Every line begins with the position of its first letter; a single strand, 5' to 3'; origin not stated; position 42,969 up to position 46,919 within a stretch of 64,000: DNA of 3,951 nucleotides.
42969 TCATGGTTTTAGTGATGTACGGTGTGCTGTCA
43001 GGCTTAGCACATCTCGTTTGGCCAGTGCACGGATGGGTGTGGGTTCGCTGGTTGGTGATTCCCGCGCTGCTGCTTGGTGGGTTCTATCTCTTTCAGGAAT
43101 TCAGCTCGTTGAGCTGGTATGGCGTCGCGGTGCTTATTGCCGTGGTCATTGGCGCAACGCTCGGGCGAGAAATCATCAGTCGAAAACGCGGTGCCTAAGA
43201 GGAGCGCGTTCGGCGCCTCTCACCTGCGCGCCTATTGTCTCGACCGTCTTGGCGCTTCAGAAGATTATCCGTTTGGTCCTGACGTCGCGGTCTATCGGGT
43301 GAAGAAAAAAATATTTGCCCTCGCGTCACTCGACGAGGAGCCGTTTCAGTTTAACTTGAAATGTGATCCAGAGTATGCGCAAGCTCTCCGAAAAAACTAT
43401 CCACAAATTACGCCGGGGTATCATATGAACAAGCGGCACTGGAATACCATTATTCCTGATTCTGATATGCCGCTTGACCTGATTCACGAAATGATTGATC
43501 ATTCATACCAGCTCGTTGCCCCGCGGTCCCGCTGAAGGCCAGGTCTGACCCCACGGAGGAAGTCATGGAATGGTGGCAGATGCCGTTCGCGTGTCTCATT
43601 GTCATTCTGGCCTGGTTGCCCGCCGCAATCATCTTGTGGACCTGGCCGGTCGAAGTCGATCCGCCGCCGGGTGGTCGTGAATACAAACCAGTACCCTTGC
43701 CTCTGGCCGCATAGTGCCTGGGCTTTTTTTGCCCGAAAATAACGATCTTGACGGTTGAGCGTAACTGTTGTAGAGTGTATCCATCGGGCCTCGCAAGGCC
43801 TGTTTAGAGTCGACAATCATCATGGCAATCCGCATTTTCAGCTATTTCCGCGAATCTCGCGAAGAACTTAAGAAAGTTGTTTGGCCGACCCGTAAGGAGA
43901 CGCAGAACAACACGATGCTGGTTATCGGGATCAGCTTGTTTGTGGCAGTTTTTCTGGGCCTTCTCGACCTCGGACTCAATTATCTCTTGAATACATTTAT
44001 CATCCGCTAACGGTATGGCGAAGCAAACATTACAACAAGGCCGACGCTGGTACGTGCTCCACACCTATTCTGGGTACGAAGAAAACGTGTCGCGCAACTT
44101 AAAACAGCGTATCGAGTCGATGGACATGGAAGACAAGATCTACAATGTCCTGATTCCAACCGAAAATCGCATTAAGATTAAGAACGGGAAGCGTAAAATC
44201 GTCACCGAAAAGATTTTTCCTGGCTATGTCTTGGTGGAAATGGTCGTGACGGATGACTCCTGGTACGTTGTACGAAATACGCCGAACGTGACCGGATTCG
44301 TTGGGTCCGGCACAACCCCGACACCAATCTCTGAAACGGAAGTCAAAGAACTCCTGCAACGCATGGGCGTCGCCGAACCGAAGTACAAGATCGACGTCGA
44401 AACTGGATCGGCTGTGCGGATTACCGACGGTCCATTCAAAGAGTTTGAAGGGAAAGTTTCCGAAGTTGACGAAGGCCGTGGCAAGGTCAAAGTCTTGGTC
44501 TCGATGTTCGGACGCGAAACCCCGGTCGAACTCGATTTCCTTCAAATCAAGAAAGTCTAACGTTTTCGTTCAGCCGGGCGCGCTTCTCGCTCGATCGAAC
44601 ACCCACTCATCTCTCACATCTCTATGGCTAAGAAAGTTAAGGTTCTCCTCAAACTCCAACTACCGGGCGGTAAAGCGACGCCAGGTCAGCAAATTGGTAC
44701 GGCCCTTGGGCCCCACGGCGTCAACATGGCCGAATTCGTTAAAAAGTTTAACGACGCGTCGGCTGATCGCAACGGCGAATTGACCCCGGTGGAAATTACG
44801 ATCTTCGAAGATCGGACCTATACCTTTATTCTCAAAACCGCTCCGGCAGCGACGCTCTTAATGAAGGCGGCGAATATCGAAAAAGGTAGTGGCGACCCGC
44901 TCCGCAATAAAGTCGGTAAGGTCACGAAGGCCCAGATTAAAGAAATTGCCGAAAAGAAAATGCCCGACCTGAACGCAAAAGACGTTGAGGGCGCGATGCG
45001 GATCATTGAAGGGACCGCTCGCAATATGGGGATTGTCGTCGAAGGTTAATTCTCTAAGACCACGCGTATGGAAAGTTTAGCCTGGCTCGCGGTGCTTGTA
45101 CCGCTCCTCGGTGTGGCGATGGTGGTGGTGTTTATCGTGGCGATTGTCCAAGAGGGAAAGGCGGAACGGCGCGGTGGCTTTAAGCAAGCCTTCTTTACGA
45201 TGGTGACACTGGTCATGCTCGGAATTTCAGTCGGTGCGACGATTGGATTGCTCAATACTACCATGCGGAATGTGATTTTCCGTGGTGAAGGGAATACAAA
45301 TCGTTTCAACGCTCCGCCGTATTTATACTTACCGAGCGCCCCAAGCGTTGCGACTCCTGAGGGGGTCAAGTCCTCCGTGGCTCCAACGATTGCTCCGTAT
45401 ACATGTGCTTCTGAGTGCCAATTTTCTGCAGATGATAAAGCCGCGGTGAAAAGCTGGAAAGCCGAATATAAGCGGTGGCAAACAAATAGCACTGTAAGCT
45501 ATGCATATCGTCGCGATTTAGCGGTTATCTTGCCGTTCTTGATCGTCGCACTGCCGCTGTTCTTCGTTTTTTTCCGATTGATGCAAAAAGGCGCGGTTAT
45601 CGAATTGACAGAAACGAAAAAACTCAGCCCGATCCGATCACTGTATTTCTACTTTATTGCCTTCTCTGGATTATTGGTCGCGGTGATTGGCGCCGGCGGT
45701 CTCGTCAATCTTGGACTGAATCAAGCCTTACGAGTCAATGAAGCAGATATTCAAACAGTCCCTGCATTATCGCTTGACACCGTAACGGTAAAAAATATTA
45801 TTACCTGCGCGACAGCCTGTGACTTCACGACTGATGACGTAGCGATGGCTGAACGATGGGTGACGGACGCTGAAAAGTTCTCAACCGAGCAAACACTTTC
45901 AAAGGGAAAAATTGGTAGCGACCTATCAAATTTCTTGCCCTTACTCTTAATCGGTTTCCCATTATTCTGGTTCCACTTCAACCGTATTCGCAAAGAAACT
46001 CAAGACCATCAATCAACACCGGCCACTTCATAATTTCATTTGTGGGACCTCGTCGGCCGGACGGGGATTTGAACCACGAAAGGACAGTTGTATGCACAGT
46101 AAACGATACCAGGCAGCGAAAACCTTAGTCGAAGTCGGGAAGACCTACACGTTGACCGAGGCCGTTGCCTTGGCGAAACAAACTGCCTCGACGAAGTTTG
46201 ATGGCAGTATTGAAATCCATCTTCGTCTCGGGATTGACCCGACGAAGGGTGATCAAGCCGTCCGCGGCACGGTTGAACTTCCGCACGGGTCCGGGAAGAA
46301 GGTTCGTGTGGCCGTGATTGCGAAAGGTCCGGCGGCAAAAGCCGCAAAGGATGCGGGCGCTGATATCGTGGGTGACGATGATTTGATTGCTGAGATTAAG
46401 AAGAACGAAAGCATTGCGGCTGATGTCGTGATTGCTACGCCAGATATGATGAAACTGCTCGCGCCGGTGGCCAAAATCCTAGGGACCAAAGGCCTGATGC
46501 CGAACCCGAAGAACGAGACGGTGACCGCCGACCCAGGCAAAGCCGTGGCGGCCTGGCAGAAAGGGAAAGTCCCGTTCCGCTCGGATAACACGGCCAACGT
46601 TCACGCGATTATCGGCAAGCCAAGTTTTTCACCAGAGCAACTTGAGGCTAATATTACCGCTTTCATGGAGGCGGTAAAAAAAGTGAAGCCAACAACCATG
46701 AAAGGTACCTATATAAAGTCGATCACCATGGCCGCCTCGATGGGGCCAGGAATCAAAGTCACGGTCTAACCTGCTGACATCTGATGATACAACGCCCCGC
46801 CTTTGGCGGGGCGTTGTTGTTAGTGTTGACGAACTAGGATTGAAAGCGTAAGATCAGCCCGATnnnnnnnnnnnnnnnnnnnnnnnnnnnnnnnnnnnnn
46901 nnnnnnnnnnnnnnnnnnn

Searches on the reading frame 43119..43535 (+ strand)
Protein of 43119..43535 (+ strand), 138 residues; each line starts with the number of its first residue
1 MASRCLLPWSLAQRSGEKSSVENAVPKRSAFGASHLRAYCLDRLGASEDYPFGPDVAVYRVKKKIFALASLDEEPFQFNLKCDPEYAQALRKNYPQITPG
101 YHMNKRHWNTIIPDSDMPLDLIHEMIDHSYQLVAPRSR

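Call 63: search_protein_families(library=pfam, proteins=[window:43119-43535:+], max_evalue=0.001)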
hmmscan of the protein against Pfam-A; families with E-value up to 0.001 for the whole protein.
window:43119-43535:+ (138 aa): 1 family
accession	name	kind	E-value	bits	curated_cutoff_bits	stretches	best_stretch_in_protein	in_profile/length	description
PF04237.18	YjbR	-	5.9e-32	110.6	30.1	1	45-132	5-88/88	YjbR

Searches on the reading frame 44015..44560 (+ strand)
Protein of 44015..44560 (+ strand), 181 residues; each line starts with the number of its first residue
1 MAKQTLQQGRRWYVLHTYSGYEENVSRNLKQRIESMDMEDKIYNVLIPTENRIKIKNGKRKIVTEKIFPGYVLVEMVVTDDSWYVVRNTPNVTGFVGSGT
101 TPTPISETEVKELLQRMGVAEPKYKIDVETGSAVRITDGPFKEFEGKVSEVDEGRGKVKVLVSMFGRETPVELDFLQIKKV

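Call 31: search_protein_families(library=pfam, proteins=[L007:2329-3078:+], max_evalue=10)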
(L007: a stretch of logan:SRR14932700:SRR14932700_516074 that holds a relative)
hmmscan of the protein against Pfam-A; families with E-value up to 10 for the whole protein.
L007:2329-3078:+ (250 aa): 4 families
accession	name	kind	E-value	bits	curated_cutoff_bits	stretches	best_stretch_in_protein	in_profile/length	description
PF02511.20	Thy1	-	8.8e-16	58.7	24.8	1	38-247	15-163/191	Thymidylate synthase complementing protein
PF01399.33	PCI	-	0.051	14.2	22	1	92-122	51-81/84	PCI domain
PF20483.3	Flavi_NS5_thumb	-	0.21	11.9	25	1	63-101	23-62/164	Flavivirus RNA-directed RNA polymerase, thumb domain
PF18249.6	Ca_bind_SSO6904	-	0.28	12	25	1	92-128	19-55/90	Calcium binding protein SSO6904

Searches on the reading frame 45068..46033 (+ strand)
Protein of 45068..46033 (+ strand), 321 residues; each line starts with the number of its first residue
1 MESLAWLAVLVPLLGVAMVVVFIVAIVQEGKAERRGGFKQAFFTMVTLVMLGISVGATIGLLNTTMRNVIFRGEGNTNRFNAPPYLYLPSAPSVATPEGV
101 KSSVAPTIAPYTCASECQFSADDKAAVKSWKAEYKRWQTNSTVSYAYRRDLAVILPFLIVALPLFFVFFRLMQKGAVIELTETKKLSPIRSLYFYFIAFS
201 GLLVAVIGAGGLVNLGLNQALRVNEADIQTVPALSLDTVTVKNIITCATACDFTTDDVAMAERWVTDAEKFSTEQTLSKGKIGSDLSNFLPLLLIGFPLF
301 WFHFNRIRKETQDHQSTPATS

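Call 4: search_protein_families(library=pfam, proteins=[window:45068-46033:+], max_evalue=0.01)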
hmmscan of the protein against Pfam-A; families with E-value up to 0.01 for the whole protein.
window:45068-46033:+ (321 aa): 1 family
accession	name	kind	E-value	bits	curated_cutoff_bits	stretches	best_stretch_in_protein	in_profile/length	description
PF18920.5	DUF5671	-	1.3e-17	64.3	28.4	1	141-226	35-115/132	Domain of unknown function (DUF5671)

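Call 31: search_protein_families(library=pfam, proteins=[L007:2329-3078:+], max_evalue=10)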
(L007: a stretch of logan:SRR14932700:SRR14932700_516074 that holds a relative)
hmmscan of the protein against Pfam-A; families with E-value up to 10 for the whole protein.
L007:2329-3078:+ (250 aa): 4 families
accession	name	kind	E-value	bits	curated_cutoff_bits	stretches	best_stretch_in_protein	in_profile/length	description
PF02511.20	Thy1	-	8.8e-16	58.7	24.8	1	38-247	15-163/191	Thymidylate synthase complementing protein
PF01399.33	PCI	-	0.051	14.2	22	1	92-122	51-81/84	PCI domain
PF20483.3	Flavi_NS5_thumb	-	0.21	11.9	25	1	63-101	23-62/164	Flavivirus RNA-directed RNA polymerase, thumb domain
PF18249.6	Ca_bind_SSO6904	-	0.28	12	25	1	92-128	19-55/90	Calcium binding protein SSO6904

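Call 83: search_protein_families(library=padloc, proteins=[window:45068-46033:+], max_evalue=0.01)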
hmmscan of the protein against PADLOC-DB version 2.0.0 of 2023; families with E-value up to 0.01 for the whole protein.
window:45068-46033:+ (321 aa): 1 family
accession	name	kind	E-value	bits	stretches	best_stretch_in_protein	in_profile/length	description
PDLC03794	RTasSLATT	-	0.0039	15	0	122-170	126-173/176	DRT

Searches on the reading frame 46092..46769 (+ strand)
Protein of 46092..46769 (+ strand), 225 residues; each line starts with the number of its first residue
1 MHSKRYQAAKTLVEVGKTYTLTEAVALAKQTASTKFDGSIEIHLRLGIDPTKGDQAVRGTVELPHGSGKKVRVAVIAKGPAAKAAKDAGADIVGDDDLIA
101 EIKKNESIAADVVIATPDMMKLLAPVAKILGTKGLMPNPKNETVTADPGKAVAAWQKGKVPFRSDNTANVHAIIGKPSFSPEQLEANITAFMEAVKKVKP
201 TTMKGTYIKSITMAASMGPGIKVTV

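Call 4: search_protein_families(library=pfam, proteins=[window:46092-46769:+], max_evalue=0.01)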
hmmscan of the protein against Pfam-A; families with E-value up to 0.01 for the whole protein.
window:46092-46769:+ (225 aa): 1 family
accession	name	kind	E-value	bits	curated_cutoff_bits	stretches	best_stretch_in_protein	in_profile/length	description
PF00687.26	Ribosomal_L1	-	3.1e-59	200.3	32.2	1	29-219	2-198/198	Ribosomal protein L1p/L10e family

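Call 17: find_related_loci(query=window:46092-46769:+, collection=genome_contigs, flank=10000)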
Query window:46092-46769:+ (225 aa) in genome_contigs; peptide patterns used: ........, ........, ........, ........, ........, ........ (x = any residue, [..] = any of these).
600 stretches matched a pattern (row limit reached: there are more); 521 encode a relative of the query (tblastn E <= 1e-3); the best 80 are kept; 80 distinct loci.
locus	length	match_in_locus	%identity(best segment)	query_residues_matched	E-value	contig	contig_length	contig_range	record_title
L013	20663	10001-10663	53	3-224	2e-73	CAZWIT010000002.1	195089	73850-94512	MAG TPA_asm: uncultured Gammaproteobacteria bacterium isolate SRP300315_co1_55 genome assembly, contig: NODE_21_length_1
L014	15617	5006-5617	56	17-220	4e-73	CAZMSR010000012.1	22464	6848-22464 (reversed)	MAG TPA_asm: uncultured Gammaproteobacteria bacterium isolate SRP200020_co2_147 genome assembly, contig: NODE_2642_lengt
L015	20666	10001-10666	52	4-225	1e-72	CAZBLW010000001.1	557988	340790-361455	MAG TPA_asm: uncultured Gammaproteobacteria bacterium isolate SRP193661_co2_55 genome assembly, contig: NODE_2_length_55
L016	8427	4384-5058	51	1-225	2e-72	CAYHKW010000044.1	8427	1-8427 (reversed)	MAG TPA_asm: uncultured Gammaproteobacteria bacterium isolate ERP119705_co13_484 genome assembly, contig: NODE_10562_len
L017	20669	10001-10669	53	2-225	7e-72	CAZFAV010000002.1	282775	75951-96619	MAG TPA_asm: uncultured Candidatus Peribacteria bacterium isolate SRP342105_co1_342 genome assembly, contig: NODE_32_len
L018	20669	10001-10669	52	3-225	2e-71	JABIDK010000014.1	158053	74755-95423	MAG: Candidatus Falkowbacteria bacterium isolate SI048_bin72 k141_526556, whole genome shotgun sequence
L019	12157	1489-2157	50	2-225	1e-70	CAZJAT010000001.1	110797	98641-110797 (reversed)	MAG TPA_asm: uncultured Bacteroidales bacterium isolate binchicken_co42_203 genome assembly, contig: NODE_58_length_1107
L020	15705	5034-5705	50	3-225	1e-69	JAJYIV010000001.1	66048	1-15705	MAG: bacterium isolate DBS2-1.bin133 NODE_701_length_66048_cov_1.847803, whole genome shotgun sequence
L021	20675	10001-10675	49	1-225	3e-69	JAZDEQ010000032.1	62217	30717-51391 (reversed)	MAG: Candidatus Uhrbacteria bacterium isolate MEGAHIT-group-0.159 k141_4552639, whole genome shotgun sequence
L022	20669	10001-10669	50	2-225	8e-69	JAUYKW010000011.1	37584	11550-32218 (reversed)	MAG: bacterium isolate C24_metabat.bin.218 C24_k141_343915, whole genome shotgun sequence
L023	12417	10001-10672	50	2-223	5e-69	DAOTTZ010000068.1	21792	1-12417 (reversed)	MAG TPA_asm: Anaerolineae bacterium isolate F14_31 k111_3297963, whole genome shotgun sequence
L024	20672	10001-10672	49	2-225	1e-68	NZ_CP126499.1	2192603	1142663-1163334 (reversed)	Fervidobacterium islandicum strain H-21 chromosome, complete genome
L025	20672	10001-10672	53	3-225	1e-68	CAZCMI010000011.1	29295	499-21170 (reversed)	MAG TPA_asm: uncultured Gammaproteobacteria bacterium isolate binchicken_co173_920 genome assembly, contig: NODE_5442_le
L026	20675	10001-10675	51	1-225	2e-68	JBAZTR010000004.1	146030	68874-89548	MAG: Patescibacteria group bacterium isolate SO_2017_GW1_208 NODE_841_length_146030_cov_3.414001_OW334_2017, whole genom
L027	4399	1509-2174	51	3-225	5e-67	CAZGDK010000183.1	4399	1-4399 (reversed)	MAG TPA_asm: uncultured Smithella sp. isolate SRP263991_co7_550 genome assembly, contig: NODE_47289_length_4399_cov_11.7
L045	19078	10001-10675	46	1-225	4e-65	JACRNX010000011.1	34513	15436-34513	MAG: Candidatus Falkowbacteria bacterium isolate NC_groundwater_1946_Pr3_S-0.2um_44_7 scaffold_26009, whole genome shotg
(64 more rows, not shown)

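Call 31: search_protein_families(library=pfam, proteins=[L007:2329-3078:+], max_evalue=10)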
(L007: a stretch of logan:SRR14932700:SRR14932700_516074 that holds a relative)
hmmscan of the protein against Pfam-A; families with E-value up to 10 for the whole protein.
L007:2329-3078:+ (250 aa): 4 families
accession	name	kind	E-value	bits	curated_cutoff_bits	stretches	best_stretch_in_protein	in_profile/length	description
PF02511.20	Thy1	-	8.8e-16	58.7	24.8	1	38-247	15-163/191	Thymidylate synthase complementing protein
PF01399.33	PCI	-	0.051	14.2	22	1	92-122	51-81/84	PCI domain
PF20483.3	Flavi_NS5_thumb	-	0.21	11.9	25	1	63-101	23-62/164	Flavivirus RNA-directed RNA polymerase, thumb domain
PF18249.6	Ca_bind_SSO6904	-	0.28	12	25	1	92-128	19-55/90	Calcium binding protein SSO6904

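Call 71: search_protein_families(library=pfam, proteins=[L014:5816-6307:+, L014:6378-7208:+, L014:7210-7872:+, L014:7874-8737:+, L014:8745-9287:+, L014:9292-10485:+, L015:13076-13501:+, L015:13568-14440:+, L015:14912-15589:+, L016:5088-5843:+], max_evalue=0.0001)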
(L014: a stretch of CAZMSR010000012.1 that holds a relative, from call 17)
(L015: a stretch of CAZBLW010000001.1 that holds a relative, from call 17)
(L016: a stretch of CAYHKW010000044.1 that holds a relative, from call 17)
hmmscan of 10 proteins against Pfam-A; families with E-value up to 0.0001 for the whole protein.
L014:5816-6307:+ (163 aa): 1 family
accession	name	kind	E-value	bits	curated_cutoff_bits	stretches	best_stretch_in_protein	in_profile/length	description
PF00186.24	DHFR_1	-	2.1e-52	177.4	25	1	7-161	2-157/159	Dihydrofolate reductase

L014:6378-7208:+ (276 aa): 1 family
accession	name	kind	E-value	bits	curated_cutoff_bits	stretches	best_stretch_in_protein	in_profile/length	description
PF00303.24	Thymidylat_synt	-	6.2e-53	180.1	24.3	1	7-235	2-235/266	Thymidylate synthase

L014:7210-7872:+ (220 aa): 2 families
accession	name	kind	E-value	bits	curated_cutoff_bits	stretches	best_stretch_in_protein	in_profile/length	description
PF22769.1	DCD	-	5.4e-25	88.7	27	1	3-163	1-151/153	dCTP deaminase-like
PF00692.24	dUTPase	-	3.2e-08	33.8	22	1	97-170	37-110/129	dUTPase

L014:7874-8737:+ (287 aa): 2 families
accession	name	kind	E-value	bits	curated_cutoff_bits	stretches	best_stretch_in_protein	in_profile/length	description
PF00383.29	dCMP_cyt_deam_1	-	3.8e-16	59.3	25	1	18-137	2-100/102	Cytidine and deoxycytidylate deaminase zinc-binding region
PF14437.12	MafB19-deam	-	3.8e-11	43.5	27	1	18-136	2-98/142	MafB19-like deaminase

L014:8745-9287:+ (180 aa): 3 families
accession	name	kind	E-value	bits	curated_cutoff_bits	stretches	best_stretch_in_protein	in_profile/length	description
PF13207.12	AAA_17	-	7.3e-10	39.7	27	1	13-132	5-130/136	AAA domain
PF21448.3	DNMK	-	1.5e-08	35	27.1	1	5-52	2-49/232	Deoxynucleotide monophosphate kinase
PF13238.12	AAA_18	-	2.7e-08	34.8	29.4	1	6-133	1-119/128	AAA domain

L014:9292-10485:+ (397 aa): 3 families
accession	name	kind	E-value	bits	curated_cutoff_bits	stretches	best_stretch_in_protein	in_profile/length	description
PF00692.24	dUTPase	-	4.8e-29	101.2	22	1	270-395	4-129/129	dUTPase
PF02223.23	Thymidylate_kin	-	4.7e-15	56.2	27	1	13-189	3-185/185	Thymidylate kinase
PF22769.1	DCD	-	1.1e-12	48.8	27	1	287-369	68-152/153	dCTP deaminase-like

L015:13076-13501:+ (141 aa): 2 families
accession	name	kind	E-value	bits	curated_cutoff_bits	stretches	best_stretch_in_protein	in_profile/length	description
PF00692.24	dUTPase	-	1.1e-22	80.6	22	1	12-141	3-129/129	dUTPase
PF22769.1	DCD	-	1.5e-06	28.8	27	1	30-116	68-152/153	dCTP deaminase-like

L015:13568-14440:+ (290 aa): 1 family
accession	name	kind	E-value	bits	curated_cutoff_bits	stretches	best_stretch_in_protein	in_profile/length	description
PF00303.24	Thymidylat_synt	-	1.2e-88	297.2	24.3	1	2-290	1-266/266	Thymidylate synthase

L015:14912-15589:+ (225 aa): 1 family
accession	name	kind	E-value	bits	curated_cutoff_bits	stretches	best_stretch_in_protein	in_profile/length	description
PF02223.23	Thymidylate_kin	-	1.4e-17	64.4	27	1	9-199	1-172/185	Thymidylate kinase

L016:5088-5843:+ (251 aa): 0 families

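Call 91: search_protein_families(library=pfam, proteins=[L045:11829-13706:+], max_evalue=0.001)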
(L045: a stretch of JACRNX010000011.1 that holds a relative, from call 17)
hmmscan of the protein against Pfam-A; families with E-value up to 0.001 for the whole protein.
L045:11829-13706:+ (625 aa): 3 families
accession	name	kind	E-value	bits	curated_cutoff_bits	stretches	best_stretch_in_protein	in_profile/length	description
PF00383.29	dCMP_cyt_deam_1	-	9.3e-22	77.3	25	1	19-138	3-101/102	Cytidine and deoxycytidylate deaminase zinc-binding region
PF02511.20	Thy1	-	2.8e-19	70.1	24.8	1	212-401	19-190/191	Thymidylate synthase complementing protein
PF14437.12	MafB19-deam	-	8.2e-17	61.9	27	1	19-145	3-107/142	MafB19-like deaminase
